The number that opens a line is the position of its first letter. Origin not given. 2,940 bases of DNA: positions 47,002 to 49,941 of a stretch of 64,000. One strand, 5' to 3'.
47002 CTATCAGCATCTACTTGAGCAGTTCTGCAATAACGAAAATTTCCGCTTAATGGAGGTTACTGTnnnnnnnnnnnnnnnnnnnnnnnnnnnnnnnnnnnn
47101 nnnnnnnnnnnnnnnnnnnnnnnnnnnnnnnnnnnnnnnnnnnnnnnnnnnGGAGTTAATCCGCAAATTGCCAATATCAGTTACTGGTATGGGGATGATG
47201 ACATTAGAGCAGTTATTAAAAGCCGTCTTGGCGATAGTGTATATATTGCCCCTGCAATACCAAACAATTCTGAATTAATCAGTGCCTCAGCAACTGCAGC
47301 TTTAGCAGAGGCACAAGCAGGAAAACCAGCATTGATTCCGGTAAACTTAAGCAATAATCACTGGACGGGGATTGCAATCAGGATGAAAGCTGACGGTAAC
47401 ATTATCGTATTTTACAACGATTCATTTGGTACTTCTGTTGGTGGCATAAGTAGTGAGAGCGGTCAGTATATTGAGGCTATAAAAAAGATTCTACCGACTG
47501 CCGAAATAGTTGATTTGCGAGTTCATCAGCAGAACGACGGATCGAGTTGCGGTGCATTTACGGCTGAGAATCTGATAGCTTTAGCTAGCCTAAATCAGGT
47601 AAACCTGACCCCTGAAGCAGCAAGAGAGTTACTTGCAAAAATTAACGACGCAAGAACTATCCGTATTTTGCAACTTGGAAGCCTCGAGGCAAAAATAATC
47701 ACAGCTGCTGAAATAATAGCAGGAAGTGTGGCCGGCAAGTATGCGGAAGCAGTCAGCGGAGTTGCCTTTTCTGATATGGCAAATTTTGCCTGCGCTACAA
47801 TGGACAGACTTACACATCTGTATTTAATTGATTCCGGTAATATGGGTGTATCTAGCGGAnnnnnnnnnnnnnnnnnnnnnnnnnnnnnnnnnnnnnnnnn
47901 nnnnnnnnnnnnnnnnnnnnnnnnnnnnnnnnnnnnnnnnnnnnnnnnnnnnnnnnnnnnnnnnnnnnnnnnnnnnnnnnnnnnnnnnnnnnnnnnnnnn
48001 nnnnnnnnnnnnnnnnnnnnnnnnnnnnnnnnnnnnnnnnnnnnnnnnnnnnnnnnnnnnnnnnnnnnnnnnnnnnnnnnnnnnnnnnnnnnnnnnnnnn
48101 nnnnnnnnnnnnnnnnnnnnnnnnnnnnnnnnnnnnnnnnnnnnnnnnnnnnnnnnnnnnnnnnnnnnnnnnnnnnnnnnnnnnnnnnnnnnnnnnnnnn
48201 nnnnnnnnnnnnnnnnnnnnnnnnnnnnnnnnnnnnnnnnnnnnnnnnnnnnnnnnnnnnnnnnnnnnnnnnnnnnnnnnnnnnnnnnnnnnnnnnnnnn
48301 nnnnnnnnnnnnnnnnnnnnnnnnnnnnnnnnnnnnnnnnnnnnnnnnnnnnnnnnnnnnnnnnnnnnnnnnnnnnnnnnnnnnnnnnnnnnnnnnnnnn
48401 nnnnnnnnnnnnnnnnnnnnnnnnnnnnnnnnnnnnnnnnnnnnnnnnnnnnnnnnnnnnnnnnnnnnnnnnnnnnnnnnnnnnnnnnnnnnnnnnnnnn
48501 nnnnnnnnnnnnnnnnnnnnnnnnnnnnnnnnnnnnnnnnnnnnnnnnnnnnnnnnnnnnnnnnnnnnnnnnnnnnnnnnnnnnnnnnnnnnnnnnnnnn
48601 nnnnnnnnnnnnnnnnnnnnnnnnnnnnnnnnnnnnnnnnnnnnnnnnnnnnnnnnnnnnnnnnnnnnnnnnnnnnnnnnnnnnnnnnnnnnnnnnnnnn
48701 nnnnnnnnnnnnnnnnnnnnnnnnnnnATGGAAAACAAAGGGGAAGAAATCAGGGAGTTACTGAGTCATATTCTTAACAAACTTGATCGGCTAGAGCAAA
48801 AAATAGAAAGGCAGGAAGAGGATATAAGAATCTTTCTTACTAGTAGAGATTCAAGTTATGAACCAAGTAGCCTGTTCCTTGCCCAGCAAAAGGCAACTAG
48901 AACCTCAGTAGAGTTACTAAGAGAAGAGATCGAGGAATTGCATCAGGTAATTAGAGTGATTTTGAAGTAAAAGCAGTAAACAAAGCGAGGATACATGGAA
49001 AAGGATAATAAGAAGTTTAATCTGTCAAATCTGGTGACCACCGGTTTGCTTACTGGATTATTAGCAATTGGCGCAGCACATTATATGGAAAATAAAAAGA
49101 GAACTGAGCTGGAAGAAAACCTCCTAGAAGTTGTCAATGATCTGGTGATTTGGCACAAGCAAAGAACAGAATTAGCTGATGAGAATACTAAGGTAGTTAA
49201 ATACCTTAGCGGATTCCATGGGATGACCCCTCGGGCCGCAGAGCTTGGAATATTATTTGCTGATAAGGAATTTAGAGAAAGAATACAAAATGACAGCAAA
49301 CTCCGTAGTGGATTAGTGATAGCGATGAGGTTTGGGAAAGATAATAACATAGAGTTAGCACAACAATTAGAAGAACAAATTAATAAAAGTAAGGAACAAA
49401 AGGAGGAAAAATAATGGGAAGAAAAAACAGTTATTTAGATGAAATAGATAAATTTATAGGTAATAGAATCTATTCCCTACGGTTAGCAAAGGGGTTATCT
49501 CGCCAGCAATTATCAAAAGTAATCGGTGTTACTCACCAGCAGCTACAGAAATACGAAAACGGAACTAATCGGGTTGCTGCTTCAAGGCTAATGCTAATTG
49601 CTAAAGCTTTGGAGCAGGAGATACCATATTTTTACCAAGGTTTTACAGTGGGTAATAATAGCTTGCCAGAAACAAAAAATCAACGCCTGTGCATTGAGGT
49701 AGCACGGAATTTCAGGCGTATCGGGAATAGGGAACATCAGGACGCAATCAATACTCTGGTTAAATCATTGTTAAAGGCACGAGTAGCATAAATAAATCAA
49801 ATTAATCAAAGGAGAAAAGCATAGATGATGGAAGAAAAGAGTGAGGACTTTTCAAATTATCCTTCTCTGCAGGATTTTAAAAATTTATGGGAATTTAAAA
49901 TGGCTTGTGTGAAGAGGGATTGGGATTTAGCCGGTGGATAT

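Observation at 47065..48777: CE-clan cysteine protease (deubiquitinase/deSUMOylase-like) fused to an autotransporter barrel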

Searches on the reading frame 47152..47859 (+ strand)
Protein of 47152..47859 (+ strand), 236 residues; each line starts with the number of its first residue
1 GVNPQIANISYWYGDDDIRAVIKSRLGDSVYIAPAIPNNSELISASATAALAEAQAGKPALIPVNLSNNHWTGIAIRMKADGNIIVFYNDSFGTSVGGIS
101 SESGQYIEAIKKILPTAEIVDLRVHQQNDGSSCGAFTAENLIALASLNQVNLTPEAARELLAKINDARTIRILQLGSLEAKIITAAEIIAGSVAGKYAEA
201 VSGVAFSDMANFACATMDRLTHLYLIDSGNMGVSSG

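Call 29: search_protein_representatives(protein=window:47152-47859:+)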
Query: 236 residues. Proteins with E-value up to 0.001 (for the whole library): 279; up to 1e-10: 89; up to 1e-30: 15. The best 150 are listed.
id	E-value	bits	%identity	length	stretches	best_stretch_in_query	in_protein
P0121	4.4e-84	298.0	60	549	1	2-236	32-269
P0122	2.4e-79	282.6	60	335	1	2-236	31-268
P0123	5.1e-70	252.1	54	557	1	2-235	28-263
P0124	1.9e-56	207.7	55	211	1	2-177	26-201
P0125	4.8e-52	193.3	58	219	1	2-174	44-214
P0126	1.3e-46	175.6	42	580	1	2-234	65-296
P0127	1.3e-43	165.8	50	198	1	9-166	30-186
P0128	2.2e-42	161.8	45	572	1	2-235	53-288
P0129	6.5e-37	143.9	46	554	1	2-172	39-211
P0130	1.7e-35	139.2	46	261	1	6-172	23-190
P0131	2.0e-35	139.0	47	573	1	2-172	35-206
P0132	1.1e-34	136.6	48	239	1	8-181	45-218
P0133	1.0e-32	130.2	43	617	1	5-171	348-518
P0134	2.2e-31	125.8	42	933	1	5-171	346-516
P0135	2.6e-31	125.5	41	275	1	6-171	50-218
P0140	2.3e-26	109.4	36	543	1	2-228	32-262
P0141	8.6e-26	107.5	32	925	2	8-179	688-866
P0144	2.5e-24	102.7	41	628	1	6-176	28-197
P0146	3.7e-23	98.9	34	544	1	3-194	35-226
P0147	3.9e-20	89.1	37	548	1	8-170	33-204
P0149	1.8e-19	86.9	37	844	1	11-163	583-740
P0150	6.4e-19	85.1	33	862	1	8-181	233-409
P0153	1.3e-17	80.8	38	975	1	9-169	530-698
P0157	7.2e-17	78.4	37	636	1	10-161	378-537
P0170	8.6e-15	71.6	30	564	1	6-226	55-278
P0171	2.3e-14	70.2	38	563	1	55-224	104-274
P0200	1.7e-11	60.8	30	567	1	27-228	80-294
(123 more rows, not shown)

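Call 34: search_protein_families(library=pfam, alignment_id=A4, max_evalue=0.001)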
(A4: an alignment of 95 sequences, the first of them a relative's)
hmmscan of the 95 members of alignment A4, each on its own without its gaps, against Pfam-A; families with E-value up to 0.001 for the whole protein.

A. member 1, P0121 (549 aa): 3 families
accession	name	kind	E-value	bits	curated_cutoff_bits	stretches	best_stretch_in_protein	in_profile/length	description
PF03797.25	Autotransporter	-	3.8e-21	76.4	26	1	279-528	2-254/255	Autotransporter beta-domain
PF22179.2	RickCE_cat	-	1.4e-17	64.4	27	1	90-180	3-89/102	RickCE-like, catalytic domain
PF02902.25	Peptidase_C48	-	0.00021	21.6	20.7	1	91-170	87-178/217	Ulp1 protease family, C-terminal catalytic domain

B. families by the number of members that match (of 95 scanned): 33 families (the first 25 are shown)
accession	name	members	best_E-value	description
PF22179.2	RickCE_cat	92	2.7e-56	RickCE-like, catalytic domain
PF02902.25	Peptidase_C48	68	2.2e-11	Ulp1 protease family, C-terminal catalytic domain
PF03797.25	Autotransporter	14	2.3e-36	Autotransporter beta-domain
PF22189.2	RickCE_N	8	1.3e-66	RickCE N-terminal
PF12796.13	Ank_2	6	7.5e-68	Ankyrin repeats (3 copies)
PF00023.36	Ank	5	3.1e-54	Ankyrin repeat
PF14441.12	OTT_1508_deam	5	1.5e-08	OTT_1508-like deaminase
PF03421.22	Acetyltransf_14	5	1.6e-05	YopJ Serine/Threonine acetyltransferase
PF13637.12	Ank_4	4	3.4e-54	Ankyrin repeats (many copies)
PF13606.12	Ank_3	3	1.2e-38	Ankyrin repeat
PF13857.12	Ank_5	3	2.1e-30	Ankyrin repeats (many copies)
PF22102.2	ElaD-SseL-like_C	3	1.5e-05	ElaD/SseL-like C-terminal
PF12574.13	120_Rick_ant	2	1.9e-54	120 KDa Rickettsia surface antigen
PF13516.12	LRR_6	2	1.2e-31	Leucine Rich repeat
PF14487.12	DarT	1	5.9e-21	ssDNA thymidine ADP-ribosyltransferase, DarT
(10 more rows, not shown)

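Call 38: list_cluster_members(proteins=[P0123, P0126, P0128, P0131, P0140, P0144, P0146, P0147, P0170, P0200])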
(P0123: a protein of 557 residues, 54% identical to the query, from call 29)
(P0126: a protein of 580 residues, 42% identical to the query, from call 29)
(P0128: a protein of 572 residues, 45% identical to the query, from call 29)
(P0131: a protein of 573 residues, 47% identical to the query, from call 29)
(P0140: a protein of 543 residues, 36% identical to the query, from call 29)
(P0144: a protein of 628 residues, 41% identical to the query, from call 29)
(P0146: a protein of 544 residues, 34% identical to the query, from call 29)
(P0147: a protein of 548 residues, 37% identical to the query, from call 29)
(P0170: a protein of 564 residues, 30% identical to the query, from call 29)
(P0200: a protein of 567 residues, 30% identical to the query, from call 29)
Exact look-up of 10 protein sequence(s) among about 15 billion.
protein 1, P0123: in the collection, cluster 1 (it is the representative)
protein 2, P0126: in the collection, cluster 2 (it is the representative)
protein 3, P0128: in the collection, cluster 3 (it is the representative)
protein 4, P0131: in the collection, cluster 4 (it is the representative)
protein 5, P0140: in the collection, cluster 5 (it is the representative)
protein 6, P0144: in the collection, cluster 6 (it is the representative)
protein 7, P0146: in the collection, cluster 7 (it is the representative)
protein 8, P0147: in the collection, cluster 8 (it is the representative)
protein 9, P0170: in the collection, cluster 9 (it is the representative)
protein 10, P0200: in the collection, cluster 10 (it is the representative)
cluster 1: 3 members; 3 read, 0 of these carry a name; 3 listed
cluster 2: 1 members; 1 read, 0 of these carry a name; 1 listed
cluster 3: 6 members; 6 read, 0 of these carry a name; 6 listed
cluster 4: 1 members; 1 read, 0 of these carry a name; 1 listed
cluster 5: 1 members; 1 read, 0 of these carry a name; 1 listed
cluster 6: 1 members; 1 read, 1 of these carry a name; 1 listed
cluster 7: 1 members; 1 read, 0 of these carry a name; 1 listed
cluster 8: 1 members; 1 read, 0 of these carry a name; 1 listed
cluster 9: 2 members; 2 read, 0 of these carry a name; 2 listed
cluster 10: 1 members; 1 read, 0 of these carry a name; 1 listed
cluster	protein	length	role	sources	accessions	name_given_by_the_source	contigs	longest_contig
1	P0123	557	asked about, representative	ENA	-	-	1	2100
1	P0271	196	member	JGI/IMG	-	-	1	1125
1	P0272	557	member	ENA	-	-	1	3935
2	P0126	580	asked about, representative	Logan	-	-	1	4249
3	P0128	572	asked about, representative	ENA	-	-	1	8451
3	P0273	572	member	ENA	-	-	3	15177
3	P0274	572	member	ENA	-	-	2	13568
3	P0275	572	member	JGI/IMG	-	-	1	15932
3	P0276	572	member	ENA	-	-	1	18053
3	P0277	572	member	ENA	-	-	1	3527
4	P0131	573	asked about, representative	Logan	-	-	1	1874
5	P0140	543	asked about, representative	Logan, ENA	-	-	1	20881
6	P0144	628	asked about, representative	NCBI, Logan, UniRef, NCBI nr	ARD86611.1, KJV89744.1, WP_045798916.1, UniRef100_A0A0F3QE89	autotransporter outer membrane beta-barrel domain-containing protein [Rickettsia bellii] | Outer membrane autotransporter barrel domain protein n=1 Tax=Rickettsia bellii str. RML ...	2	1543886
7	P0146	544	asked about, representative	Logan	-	-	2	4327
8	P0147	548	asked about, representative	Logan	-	-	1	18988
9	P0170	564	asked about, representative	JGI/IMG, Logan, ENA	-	-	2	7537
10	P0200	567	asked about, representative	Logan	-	-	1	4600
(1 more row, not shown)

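Call 53: predict_structure(alignment_id=A6)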
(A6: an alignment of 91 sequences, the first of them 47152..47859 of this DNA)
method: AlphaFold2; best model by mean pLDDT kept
length: 236 residues; sequences in the alignment: 91
mean_pLDDT: 88.6   pTM: 0.78
mean pLDDT of the five models: 88.6, 88.1, 87.8, 87.5, 86.9
residues with pLDDT >= 90: 164; 70-90: 41; 50-70: 25; < 50: 6
segments of 3 or more residues with pLDDT < 50: 179-183
pLDDT, mean of each block of 10 residues (from residue 1): 89 97 96 97 98 98 96 98 98 97 98 98 97 98 97 97 95 73 52 63 73 77 74 54
secondary structure, 60 per line:
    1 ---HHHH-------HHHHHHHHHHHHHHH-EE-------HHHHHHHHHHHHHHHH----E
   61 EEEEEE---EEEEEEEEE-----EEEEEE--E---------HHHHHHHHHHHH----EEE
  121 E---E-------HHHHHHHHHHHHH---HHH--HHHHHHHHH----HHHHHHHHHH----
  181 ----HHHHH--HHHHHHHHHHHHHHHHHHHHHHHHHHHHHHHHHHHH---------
elements in order: H4-7 H15-29 H40-55 E60-66 E70-78 E84-89 H102-113 E118-121 H133-145 H154-162 H167-176 H185-189 H192-227

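Call 55: fold_search(model_id=the predicted structure, library=pdb)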
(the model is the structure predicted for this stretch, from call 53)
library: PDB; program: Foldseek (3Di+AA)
matches with E <= 10: 382; with E <= 0.001: 41
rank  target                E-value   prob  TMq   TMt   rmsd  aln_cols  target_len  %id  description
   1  6ups                  1.6e-11  1.00  0.53  0.51  11.3       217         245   24  Crystal structure of the deubiquitylase domain from the Orientia tsutsugamushi protein OTT_1962 (OtDUB) (released 2020-04-01)
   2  6upu_E                1.7e-11  1.00  0.58  0.53   5.2       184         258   30  Crystal structure of the Orientia tsutsugamushi OtDUB in complex with three molecules of ubiquitin (released 2020-04-01)
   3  6upu_A                3.3e-11  1.00  0.58  0.53   4.1       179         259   32  Crystal structure of the Orientia tsutsugamushi OtDUB in complex with three molecules of ubiquitin (released 2020-04-01)
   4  8efx_A                2.3e-10  1.00  0.58  0.53   4.8       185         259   32  Structure of OtDUB DUB Domain disulfide crosslinked with Ubiquitin (released 2023-09-20)
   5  5ham_A                1.3e-07  1.00  0.44  0.40  13.6       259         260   18  Structure of Rickettsia bellii effector protein RickCE (released 2016-07-27)
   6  7fiu                  3.9e-06  1.00  0.55  0.49   4.8       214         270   18  Crystal structure of the DUB domain of Wolbachia cytoplasmic incompatibility factor CidB from wMel (released 2022-04-06)
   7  9va7_G                8.6e-06  1.00  0.43  0.27   7.5       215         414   14  Crystal structure of legionella effector Lem17 in complex with IP6 (released 2026-01-21)
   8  9va7_F                8.6e-06  1.00  0.42  0.27   9.1       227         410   12  Crystal structure of legionella effector Lem17 in complex with IP6 (released 2026-01-21)
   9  5haf_B                1.3e-05  1.00  0.50  0.38   4.8       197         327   15  Structure of Salmonella enterica effector protein SseL (released 2016-07-27)
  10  9va7_E                1.3e-05  1.00  0.41  0.25   7.8       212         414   13  Crystal structure of legionella effector Lem17 in complex with IP6 (released 2026-01-21)
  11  2hl8                  1.5e-05  1.00  0.45  0.48   6.9       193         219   16  SUMO protease Ulp1 with the catalytic cysteine oxidized to a sulfinic acid (released 2007-07-31)
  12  5lnb                  1.7e-05  1.00  0.44  0.41   7.5       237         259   16  Crystal structure of the de-sumoylating protease (released 2017-08-16)
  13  9va7_H                1.7e-05  1.00  0.42  0.27   9.1       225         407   14  Crystal structure of legionella effector Lem17 in complex with IP6 (released 2026-01-21)
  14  1euv_A                2.3e-05  1.00  0.43  0.46   7.1       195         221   18  X-RAY STRUCTURE OF THE C-TERMINAL ULP1 PROTEASE DOMAIN IN COMPLEX WITH SMT3, THE YEAST ORTHOLOG OF SUMO. (released 2000-06-07)
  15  9va7_D                2.6e-05  1.00  0.42  0.26   7.1       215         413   13  Crystal structure of legionella effector Lem17 in complex with IP6 (released 2026-01-21)
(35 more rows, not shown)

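Call 60: list_cluster_members(proteins=[P0133, P0134, P0121, P0129, P0171, P0141, P0149, P0150, P0153, P0157])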
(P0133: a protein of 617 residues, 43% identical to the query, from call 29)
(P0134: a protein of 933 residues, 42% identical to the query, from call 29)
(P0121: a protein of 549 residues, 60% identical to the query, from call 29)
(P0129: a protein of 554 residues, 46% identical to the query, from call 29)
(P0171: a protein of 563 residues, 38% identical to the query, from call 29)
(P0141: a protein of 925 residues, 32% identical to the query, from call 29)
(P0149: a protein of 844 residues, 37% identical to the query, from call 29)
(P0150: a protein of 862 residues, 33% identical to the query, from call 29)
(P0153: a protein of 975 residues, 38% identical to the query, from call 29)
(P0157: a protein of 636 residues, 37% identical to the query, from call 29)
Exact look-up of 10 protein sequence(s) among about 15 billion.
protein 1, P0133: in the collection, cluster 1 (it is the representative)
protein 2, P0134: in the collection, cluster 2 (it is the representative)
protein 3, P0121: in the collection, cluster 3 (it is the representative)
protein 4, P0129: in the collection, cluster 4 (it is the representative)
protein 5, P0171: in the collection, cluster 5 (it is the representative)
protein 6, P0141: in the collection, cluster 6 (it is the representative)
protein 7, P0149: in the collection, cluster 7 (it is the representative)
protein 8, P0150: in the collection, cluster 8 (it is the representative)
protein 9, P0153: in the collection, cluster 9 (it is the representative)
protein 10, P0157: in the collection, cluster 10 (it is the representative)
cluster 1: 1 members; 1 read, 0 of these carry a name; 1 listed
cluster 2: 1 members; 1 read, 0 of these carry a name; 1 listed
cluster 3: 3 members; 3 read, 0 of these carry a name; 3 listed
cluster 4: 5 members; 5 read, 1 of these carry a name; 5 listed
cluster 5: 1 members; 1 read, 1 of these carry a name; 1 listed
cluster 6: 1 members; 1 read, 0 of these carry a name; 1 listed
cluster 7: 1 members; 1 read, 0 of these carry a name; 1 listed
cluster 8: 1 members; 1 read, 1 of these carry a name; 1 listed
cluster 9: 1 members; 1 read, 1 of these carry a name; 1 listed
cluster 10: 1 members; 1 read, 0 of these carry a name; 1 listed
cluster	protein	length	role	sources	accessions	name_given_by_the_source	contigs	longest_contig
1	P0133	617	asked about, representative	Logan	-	-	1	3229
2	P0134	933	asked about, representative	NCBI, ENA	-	-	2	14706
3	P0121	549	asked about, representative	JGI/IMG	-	-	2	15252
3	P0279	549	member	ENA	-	-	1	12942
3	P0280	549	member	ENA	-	-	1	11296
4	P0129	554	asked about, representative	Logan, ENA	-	-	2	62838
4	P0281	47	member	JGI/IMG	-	hypothetical protein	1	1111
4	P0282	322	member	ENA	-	-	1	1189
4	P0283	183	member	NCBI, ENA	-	-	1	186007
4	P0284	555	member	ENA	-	-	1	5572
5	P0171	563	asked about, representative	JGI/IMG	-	hypothetical protein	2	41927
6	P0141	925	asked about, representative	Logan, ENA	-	-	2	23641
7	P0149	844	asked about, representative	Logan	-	-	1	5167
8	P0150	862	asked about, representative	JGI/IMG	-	hypothetical protein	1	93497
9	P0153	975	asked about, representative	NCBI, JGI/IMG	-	hypothetical protein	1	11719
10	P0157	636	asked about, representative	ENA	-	-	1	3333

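Call 62: search_protein_families(library=pfam, proteins=[P0144, P0133, P0134, P0147, P0200], max_evalue=0.001)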
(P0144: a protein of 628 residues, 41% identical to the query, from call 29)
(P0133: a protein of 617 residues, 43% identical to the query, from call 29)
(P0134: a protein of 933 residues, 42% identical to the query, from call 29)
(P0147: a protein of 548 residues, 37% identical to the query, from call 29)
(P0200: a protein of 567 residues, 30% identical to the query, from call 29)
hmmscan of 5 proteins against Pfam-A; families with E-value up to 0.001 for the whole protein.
P0144 (628 aa): 2 families
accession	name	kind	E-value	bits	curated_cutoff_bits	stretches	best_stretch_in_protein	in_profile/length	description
PF03797.25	Autotransporter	-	2.3e-36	126.3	26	1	352-599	1-247/255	Autotransporter beta-domain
PF22179.2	RickCE_cat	-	6.2e-12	46.2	27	1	95-178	12-95/102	RickCE-like, catalytic domain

P0133 (617 aa): 3 families
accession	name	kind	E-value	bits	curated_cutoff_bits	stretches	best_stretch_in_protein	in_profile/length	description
PF22179.2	RickCE_cat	-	1e-16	61.6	27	1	403-495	3-88/102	RickCE-like, catalytic domain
PF02902.25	Peptidase_C48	-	3.7e-05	24.1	20.7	1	397-505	80-200/217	Ulp1 protease family, C-terminal catalytic domain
PF12574.13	120_Rick_ant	-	0.00019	21.2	25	1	537-614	15-97/240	120 KDa Rickettsia surface antigen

P0134 (933 aa): 3 families
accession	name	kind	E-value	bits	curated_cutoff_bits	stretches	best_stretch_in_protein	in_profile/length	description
PF12574.13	120_Rick_ant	-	1.9e-54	184.9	25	1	529-746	6-235/240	120 KDa Rickettsia surface antigen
PF22179.2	RickCE_cat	-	1.1e-16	61.4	27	1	401-493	3-88/102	RickCE-like, catalytic domain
PF02902.25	Peptidase_C48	-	0.00019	21.7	20.7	1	394-503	79-200/217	Ulp1 protease family, C-terminal catalytic domain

P0147 (548 aa): 3 families
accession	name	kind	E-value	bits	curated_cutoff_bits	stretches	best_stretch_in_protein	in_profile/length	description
PF03797.25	Autotransporter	-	2.1e-22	80.6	26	1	277-528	1-255/255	Autotransporter beta-domain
PF22179.2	RickCE_cat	-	2.9e-15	56.9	27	1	91-181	3-87/102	RickCE-like, catalytic domain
PF22102.2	ElaD-SseL-like_C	-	2.6e-05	24.6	27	1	81-181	57-153/187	ElaD/SseL-like C-terminal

P0200 (567 aa): 2 families
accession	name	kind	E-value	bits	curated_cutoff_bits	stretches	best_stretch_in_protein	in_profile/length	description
PF03797.25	Autotransporter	-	1.3e-15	58.3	26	1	300-544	2-252/255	Autotransporter beta-domain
PF22179.2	RickCE_cat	-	2.2e-08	34.8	27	1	114-206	3-92/102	RickCE-like, catalytic domain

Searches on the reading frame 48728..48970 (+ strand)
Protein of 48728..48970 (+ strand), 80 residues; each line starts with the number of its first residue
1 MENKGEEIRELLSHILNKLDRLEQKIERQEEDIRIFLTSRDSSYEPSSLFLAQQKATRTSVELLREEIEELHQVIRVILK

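Call 27: search_protein_families(library=pfam, proteins=[window:48728-48970:+], max_evalue=0.01)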
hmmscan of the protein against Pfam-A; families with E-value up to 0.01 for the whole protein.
window:48728-48970:+ (80 aa): 2 families
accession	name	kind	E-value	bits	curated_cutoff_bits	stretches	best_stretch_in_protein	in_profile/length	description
PF20042.4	DUF6444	-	0.0047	18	27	1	6-58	12-63/85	Family of unknown function (DUF6444)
PF13543.13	SAM_KSR1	-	0.0052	17.2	22.5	1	12-43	27-58/75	SAM like domain present in kinase suppressor RAS 1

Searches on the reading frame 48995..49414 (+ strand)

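Call 27: search_protein_families(library=pfam, proteins=[window:48995-49414:+], max_evalue=0.01)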
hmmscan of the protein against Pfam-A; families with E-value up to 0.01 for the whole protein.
window:48995-49414:+ (139 aa): 1 family
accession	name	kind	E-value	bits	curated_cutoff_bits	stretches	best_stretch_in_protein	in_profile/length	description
PF08375.16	Rpn3_C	-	0.0033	18.3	30.2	1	91-137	10-53/66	Proteasome regulatory subunit C-terminal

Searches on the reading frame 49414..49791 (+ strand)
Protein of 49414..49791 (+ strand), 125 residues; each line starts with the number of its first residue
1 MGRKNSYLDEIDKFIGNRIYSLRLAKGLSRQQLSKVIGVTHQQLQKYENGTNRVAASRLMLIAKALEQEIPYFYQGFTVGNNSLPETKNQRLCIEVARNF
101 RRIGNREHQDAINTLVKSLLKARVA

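Call 27: search_protein_families(library=pfam, proteins=[window:49414-49791:+], max_evalue=0.01)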
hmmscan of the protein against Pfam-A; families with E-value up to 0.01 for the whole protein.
window:49414-49791:+ (125 aa): 4 families
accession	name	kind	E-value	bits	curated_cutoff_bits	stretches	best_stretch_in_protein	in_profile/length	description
PF01381.28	HTH_3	-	5.5e-13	49.2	23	1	19-72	1-54/55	Helix-turn-helix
PF13443.12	HTH_26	-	5.8e-07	30.1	22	1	22-67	5-51/63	Cro/C1-type HTH DNA-binding domain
PF13560.12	HTH_31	-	8e-07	29.7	27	1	16-66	3-54/64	Helix-turn-helix domain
PF12844.13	HTH_19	-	1.6e-05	25.1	30.2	1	16-75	1-60/64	Helix-turn-helix domain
